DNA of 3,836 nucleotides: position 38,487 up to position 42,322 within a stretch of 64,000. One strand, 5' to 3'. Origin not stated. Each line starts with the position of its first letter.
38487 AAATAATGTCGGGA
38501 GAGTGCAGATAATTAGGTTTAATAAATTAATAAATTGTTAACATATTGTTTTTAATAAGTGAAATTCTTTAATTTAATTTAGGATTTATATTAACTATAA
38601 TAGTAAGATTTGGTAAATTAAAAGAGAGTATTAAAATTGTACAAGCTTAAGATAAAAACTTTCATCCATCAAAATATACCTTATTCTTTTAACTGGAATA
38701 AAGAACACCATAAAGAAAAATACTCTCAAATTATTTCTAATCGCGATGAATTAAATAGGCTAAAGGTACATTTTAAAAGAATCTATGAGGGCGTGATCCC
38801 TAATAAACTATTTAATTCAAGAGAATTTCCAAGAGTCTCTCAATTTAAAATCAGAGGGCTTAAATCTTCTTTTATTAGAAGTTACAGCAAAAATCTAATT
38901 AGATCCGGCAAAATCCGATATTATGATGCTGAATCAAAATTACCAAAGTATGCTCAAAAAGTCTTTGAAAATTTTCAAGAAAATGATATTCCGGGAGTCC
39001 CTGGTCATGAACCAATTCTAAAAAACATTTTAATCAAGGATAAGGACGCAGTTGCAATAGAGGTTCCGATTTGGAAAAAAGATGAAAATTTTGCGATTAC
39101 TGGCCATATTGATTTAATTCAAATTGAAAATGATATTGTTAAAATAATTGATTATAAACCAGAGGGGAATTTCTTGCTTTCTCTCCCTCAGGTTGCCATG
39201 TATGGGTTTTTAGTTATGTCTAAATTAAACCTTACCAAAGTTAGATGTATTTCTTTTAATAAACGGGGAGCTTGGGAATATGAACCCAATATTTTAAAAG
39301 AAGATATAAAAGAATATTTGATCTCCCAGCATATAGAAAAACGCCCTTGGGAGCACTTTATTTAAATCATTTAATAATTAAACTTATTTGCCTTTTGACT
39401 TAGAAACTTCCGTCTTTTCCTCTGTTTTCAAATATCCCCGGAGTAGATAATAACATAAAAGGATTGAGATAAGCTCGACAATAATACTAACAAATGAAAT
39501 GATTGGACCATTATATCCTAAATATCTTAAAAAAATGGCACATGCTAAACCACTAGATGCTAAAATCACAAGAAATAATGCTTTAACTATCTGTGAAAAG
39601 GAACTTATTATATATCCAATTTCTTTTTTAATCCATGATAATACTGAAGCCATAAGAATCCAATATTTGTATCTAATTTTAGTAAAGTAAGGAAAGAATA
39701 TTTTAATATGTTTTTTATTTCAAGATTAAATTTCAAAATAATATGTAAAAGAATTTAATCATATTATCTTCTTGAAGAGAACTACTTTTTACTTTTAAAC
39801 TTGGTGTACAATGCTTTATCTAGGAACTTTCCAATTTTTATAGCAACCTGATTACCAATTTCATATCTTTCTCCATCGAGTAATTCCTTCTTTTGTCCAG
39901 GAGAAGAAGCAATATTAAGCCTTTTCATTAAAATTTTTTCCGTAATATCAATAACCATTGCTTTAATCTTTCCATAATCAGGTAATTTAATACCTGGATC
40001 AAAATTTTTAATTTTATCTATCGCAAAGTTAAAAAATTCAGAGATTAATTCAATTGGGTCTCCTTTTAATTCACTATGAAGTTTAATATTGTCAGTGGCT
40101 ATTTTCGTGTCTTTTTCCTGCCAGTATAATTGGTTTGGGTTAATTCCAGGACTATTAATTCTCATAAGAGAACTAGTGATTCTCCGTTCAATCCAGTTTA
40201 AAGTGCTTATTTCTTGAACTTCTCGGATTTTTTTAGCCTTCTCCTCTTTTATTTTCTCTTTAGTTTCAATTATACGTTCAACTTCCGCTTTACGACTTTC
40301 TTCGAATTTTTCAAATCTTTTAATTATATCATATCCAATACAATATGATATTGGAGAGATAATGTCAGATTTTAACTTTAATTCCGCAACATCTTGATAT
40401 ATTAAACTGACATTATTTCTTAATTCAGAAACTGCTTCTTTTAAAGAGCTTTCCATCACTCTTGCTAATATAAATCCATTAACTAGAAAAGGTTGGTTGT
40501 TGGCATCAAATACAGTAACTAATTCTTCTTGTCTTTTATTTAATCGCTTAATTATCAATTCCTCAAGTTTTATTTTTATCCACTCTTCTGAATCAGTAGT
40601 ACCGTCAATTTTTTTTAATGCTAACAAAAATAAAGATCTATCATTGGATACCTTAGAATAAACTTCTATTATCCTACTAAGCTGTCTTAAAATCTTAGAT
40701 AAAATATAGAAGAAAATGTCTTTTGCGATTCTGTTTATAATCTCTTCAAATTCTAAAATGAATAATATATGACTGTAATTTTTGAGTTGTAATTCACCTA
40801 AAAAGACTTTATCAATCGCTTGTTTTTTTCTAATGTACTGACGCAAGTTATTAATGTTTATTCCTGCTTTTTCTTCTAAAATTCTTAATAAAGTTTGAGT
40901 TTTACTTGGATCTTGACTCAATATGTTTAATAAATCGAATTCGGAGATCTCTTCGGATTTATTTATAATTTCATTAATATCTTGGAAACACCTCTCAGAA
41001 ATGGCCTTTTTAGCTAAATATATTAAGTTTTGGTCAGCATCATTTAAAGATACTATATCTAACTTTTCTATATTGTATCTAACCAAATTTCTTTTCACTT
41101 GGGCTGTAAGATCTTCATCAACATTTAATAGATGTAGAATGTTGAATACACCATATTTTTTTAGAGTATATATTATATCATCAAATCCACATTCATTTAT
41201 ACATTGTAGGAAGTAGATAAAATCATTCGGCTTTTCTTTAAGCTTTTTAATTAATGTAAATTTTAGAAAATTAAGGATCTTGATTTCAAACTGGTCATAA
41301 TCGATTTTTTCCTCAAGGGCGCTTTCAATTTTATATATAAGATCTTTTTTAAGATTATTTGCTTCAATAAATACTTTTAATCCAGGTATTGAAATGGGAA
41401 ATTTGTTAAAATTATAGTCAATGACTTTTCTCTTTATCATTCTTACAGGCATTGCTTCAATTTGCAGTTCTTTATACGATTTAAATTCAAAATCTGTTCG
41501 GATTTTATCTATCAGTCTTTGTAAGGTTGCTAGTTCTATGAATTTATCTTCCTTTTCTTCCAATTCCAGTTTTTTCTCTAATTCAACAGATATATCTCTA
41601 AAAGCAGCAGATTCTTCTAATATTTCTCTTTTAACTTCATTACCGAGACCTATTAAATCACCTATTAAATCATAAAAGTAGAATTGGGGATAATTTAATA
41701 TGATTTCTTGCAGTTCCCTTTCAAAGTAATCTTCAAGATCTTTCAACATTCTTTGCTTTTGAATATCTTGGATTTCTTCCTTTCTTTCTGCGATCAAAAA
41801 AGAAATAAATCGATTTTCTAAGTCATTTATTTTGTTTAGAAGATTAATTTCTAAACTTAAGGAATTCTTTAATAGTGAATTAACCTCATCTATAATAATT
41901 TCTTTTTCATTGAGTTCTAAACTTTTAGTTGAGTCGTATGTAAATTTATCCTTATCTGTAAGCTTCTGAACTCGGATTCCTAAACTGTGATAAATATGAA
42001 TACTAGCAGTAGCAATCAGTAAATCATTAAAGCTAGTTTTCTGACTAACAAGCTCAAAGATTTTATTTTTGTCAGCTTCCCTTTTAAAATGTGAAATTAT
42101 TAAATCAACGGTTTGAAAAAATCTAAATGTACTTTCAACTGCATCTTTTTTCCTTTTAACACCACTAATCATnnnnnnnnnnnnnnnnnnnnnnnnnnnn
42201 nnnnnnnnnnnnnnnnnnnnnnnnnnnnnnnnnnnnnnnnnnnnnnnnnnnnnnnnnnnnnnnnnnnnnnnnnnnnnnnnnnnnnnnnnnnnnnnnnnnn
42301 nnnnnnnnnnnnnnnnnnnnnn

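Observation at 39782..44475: Translationally coupled pair of orphan giant proteins (768 + 796 aa) next to a Roadblock gene: possible GTPase-regulatory scaffold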

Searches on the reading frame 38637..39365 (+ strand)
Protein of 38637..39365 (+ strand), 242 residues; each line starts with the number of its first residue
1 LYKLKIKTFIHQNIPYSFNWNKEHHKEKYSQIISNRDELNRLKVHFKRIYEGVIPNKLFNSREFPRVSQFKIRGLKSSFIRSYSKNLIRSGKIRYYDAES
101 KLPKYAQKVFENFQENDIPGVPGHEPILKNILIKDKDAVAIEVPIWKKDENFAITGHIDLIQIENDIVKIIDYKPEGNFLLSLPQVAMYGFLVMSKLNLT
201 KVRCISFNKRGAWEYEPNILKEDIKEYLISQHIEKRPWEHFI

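Call 4: search_protein_families(library=pfam, proteins=[window:38637-39365:+], max_evalue=1)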
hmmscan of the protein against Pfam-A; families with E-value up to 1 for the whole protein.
window:38637-39365:+ (242 aa): 2 families
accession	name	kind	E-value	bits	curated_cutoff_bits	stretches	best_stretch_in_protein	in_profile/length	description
PF12705.13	PDDEXK_1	-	0.0019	18.6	22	1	140-196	120-172/247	PD-(D/E)XK nuclease superfamily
PF03065.20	Glyco_hydro_57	-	0.018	14.8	21.2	1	11-114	13-95/291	Glycosyl hydrolase family 57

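Call 15: search_protein_families(library=ncbifam, proteins=[window:38637-39365:+], max_evalue=0.1)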
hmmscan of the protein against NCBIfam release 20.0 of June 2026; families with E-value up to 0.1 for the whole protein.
window:38637-39365:+ (242 aa): 1 family
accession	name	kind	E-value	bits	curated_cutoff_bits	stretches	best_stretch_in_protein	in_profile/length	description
TIGR02784.1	addA_alphas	equivalog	0.028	12.7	860.75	1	139-175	1052-1088/1138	double-strand break repair helicase AddA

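Call 16: search_protein_families(library=padloc, proteins=[window:38637-39365:+], max_evalue=0.1)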
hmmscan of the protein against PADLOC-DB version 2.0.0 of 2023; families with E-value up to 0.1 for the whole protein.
window:38637-39365:+ (242 aa): 1 family
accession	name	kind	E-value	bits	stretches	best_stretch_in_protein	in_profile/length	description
PDLC02410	Aga_Cas4-like_Nuc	-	2.1e-05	22.5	1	5-203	52-181/255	Class II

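Call 39: search_protein_families(library=phrogs, proteins=[window:38637-39365:+], max_evalue=0.1)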
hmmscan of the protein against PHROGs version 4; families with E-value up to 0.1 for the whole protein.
window:38637-39365:+ (242 aa): 1 family
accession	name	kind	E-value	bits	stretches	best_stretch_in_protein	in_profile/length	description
phrog_26473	-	unknown function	0.0015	19.5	1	22-94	4-78/138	-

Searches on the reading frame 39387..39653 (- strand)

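Call 4: search_protein_families(library=pfam, proteins=[window:39387-39653:-], max_evalue=1)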
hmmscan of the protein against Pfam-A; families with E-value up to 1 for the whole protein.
window:39387-39653:- (89 aa): 0 families

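Call 15: search_protein_families(library=ncbifam, proteins=[window:39387-39653:-], max_evalue=0.1)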
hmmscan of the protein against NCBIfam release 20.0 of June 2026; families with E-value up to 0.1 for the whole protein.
window:39387-39653:- (89 aa): 1 family
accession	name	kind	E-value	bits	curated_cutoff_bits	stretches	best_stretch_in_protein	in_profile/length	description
NF003440.0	PRK04972.1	equivalog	0.017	13.9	645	1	11-70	432-493/561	aspartate:alanine antiporter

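Call 16: search_protein_families(library=padloc, proteins=[window:39387-39653:-], max_evalue=0.1)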
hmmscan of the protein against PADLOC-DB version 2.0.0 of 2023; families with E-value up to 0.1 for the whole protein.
window:39387-39653:- (89 aa): 0 families

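Call 39: search_protein_families(library=phrogs, proteins=[window:39387-39653:-], max_evalue=0.1)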
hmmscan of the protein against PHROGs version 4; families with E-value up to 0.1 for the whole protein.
window:39387-39653:- (89 aa): 0 families

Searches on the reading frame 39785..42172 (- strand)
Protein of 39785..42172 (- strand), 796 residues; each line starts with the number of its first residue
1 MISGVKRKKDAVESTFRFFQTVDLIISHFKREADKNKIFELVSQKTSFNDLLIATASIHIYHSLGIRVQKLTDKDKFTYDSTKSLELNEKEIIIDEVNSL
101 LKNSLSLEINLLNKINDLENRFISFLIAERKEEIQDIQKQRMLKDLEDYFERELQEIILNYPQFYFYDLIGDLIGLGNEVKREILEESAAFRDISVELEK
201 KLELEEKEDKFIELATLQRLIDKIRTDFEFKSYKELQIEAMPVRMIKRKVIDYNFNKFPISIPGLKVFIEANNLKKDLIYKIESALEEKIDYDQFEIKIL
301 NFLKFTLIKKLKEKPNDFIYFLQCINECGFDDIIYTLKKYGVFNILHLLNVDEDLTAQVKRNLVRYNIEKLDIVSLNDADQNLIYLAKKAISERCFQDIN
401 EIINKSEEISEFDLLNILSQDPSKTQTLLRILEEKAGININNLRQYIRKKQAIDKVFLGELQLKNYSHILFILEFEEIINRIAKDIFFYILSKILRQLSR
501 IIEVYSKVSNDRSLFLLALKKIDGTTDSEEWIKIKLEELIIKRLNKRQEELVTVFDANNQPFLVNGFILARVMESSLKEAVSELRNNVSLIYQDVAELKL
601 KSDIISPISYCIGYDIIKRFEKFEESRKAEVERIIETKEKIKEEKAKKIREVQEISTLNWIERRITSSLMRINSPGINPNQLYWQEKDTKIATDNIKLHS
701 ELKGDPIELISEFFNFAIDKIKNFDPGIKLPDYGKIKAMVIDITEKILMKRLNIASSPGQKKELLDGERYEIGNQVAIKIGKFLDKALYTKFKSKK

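Call 4: search_protein_families(library=pfam, proteins=[window:39785-42172:-], max_evalue=1)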
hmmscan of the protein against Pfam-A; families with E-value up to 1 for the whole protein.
window:39785-42172:- (796 aa): 1 family
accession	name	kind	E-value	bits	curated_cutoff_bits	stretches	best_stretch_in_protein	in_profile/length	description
PF14581.11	SseB_C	-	0.055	14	22.5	1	440-490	20-71/106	SseB protein C-terminal domain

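Call 7: find_homologous_proteins(query=window:39785-42172:-)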
Query window:39785-42172:- (796 aa): 345 proteins with E <= 0.001 among 8000 candidates; the best 120 are listed.
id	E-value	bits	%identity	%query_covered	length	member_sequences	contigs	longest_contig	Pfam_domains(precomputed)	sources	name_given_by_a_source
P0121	0.0e+0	1678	100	100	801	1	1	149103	-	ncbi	ncbi:MAG: hypothetical protein ACFFA4_01790 [Promethearchaeota archaeon]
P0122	0.0e+0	1482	88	100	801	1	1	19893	-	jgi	jgi:hypothetical protein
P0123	0.0e+0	1478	87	100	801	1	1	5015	-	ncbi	ncbi:MAG: hypothetical protein ACFE9S_19970 [Candidatus Hermodarchaeota archaeon]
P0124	0.0e+0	1470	86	100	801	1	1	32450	-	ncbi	-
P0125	0.0e+0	1464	88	100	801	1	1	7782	-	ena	-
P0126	0.0e+0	1462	88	100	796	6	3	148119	-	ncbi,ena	-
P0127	0.0e+0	1446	86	100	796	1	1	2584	-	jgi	jgi:hypothetical protein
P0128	0.0e+0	1445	86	100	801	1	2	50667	-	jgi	jgi:hypothetical protein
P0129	0.0e+0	1436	85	100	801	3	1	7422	-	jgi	jgi:hypothetical protein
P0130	0.0e+0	1431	84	100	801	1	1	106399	-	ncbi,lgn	ncbi:MAG: hypothetical protein ACFFA7_10690 [Promethearchaeota archaeon]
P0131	0.0e+0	1389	83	100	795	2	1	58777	-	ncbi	-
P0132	0.0e+0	1389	82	100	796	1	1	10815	-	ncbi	ncbi:MAG: hypothetical protein ACFFDF_09835 [Candidatus Odinarchaeota archaeon]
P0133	0.0e+0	1356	82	100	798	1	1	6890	-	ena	-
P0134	0.0e+0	1353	82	100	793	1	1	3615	-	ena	-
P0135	0.0e+0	1352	82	100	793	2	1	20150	-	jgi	-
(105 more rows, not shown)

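Call 13: search_solved_structures(query=A2, max_evalue=10)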
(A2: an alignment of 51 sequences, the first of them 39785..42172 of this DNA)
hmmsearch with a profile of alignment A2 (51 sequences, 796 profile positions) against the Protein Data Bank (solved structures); distinct sequences matched with E-value up to 10: 0.

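Call 15: search_protein_families(library=ncbifam, proteins=[window:39785-42172:-], max_evalue=0.1)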
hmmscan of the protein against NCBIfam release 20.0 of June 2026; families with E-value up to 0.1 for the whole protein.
window:39785-42172:- (796 aa): 0 families

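Call 16: search_protein_families(library=padloc, proteins=[window:39785-42172:-], max_evalue=0.1)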
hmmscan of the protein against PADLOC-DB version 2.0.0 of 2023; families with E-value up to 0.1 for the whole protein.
window:39785-42172:- (796 aa): 0 families

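Call 24: predict_structure(alignment_id=A2)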
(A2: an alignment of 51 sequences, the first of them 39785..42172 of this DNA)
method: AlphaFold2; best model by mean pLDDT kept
length: 796 residues; sequences in the alignment: 51
mean_pLDDT: 65.5   pTM: 0.52
mean pLDDT of the five models: 65.5, 64.5, 61.8, 57.5, 55.1
residues with pLDDT >= 90: 16; 70-90: 362; 50-70: 243; < 50: 175
segments of 3 or more residues with pLDDT < 50: 1-19, 65-77, 175-241, 395-408, 509-539, 541-559, 602-611
pLDDT, mean of each block of 10 residues (from residue 1): 26 42 62 68 76 75 47 44 63 72 71 84 84 78 82 72 57 46 38 32 33 32 31 36 61 67 83 89 78 83 87 78 75 66 62 77 86 78 77 54 47 64 62 70 83 86 79 77 83 73 56 33 32 46 46 40 57 61 69 58 40 61 69 64 55 64 77 65 81 83 81 88 77 90 86 74 80 90 84 64
secondary structure, 60 per line:
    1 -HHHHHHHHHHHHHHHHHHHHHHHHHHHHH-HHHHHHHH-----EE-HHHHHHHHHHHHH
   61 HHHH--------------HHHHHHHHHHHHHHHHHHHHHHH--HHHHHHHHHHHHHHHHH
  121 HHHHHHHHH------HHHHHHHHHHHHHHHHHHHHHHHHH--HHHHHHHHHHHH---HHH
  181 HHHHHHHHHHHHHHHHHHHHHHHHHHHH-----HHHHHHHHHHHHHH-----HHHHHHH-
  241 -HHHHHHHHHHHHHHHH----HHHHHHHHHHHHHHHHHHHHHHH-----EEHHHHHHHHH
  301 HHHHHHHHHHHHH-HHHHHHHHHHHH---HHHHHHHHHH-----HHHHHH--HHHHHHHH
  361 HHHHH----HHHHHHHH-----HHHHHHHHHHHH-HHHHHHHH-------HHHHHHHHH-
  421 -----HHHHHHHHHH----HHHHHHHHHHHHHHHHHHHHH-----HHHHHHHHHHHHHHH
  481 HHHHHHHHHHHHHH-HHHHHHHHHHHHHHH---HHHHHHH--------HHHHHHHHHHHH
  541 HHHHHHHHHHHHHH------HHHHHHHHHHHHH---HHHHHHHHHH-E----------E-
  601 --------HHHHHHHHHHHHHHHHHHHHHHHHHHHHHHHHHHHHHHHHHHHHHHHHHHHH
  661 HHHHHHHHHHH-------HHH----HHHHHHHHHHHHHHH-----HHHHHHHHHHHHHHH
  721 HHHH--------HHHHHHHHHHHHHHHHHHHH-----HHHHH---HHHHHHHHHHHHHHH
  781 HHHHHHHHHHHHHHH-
elements in order (helices of 4 or more, strands of 3 or more residues): H2-30 H32-39 H48-64 H79-101 H104-129 H136-160 H163-174 H178-208 H214-227 H233-239 H242-257 H262-284 H292-313 H315-326 H330-339 H345-350 H353-365 H370-377 H383-394 H396-403 H411-419 H426-435 H440-460 H466-494 H496-510 H514-520 H529-554 H561-573 H577-586 H609-671 H686-700 H706-724 H733-752 H758-762 H766-795

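Call 28: fold_search(model_id=the predicted structure, library=pdb)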
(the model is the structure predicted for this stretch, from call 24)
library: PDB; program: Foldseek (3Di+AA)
matches with E <= 10: 102; with E <= 0.001: 0
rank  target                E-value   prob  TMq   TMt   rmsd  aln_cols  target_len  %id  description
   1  8i4x_B                1.8e-01  0.06  0.07  0.06  100.6       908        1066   12  Cryo-EM structure of 5-subunit Smc5/6 (released 2024-06-26)
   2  3zjy_B                3.8e-01  0.05  0.08  0.07  39.3       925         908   10  Crystal Structure of Importin 13 - RanGTP - eIF1A complex (released 2013-04-10)
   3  5ic0                  5.4e-01  0.08  0.08  0.12  29.9       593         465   10  Structural analysis of a talin triple domain module (released 2016-05-18)
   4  6ek4_B                9.7e-01  0.10  0.09  0.16  23.1       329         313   13  PaxB from Photorhabdus luminescens (released 2018-05-16)
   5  7dxf_A                1.3e+00  0.07  0.10  0.12  27.6       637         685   11  Structure of BTDM-bound human TRPC6 nanodisc at 2.9 angstrom in high calcium state (released 2022-02-02)
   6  7awm                  1.3e+00  0.06  0.07  0.12  32.1       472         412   13  Structure of the thermostabilized EAAT1 cryst mutant in complex with L-ASP, three sodium ions and the allosteric inhibit (released 2021-10-13)
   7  7a8t_A                1.6e+00  0.04  0.07  0.10  50.4       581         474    9  Crystal structure of sarcomeric protein FATZ-1 (mini-FATZ-1 construct) in complex with rod domain of alpha-actinin-2 (released 2021-06-30)
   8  6ql4_A                1.8e+00  0.04  0.08  0.09  33.5       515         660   12  Crystal structure of nucleotide-free Mgm1 (released 2019-07-03)
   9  2nwl_B                1.9e+00  0.03  0.07  0.11  41.4       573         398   10  Crystal structure of GltPh in complex with L-Asp (released 2007-02-27)
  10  6rai_B                2.1e+00  0.06  0.07  0.09  29.9       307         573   11  Heterodimeric ABC exporter TmrAB in ATP-bound outward-facing occluded conformation (released 2019-07-31)
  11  6ek7                  2.1e+00  0.06  0.08  0.14  33.3       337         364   14  YaxA from Yersinia enterocolitica (released 2018-05-16)
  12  7rtv_A                2.2e+00  0.04  0.08  0.14  43.4       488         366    9  Cryo-EM structure of monomeric TTYH2 (released 2021-09-22)
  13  8pm6                  2.2e+00  0.02  0.07  0.06  35.4       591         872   10  Human bile salt export pump (BSEP) in complex with inhibitor GBM in nanodiscs (released 2023-11-22)
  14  9nu8_A                2.3e+00  0.02  0.06  0.08  33.2       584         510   12  Structure of MurJ in complex with single gene lysis protein from phage Changjiang3 (released 2026-02-11)
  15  7p5c_A                2.4e+00  0.08  0.09  0.15  40.3       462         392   10  Cryo-EM structure of human TTYH3 in Ca2+ and GDN (released 2021-08-11)
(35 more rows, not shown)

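Call 39: search_protein_families(library=phrogs, proteins=[window:39785-42172:-], max_evalue=0.1)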
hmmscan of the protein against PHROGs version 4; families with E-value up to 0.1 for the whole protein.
window:39785-42172:- (796 aa): 2 families
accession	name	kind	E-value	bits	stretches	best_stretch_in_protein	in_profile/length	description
phrog_33953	-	unknown function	0.045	15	0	116-163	3-50/106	-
phrog_9621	-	unknown function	0.056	14.3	0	147-185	53-91/134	-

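Call 66: search_solved_structures(query=A5, max_evalue=10)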
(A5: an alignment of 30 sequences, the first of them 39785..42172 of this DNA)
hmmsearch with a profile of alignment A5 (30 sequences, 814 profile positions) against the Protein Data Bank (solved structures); distinct sequences matched with E-value up to 10: 1.
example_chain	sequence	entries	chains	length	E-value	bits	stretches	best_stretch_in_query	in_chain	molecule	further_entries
6vfi_A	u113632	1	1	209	0.01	17.2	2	236-337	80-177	O43_dn18A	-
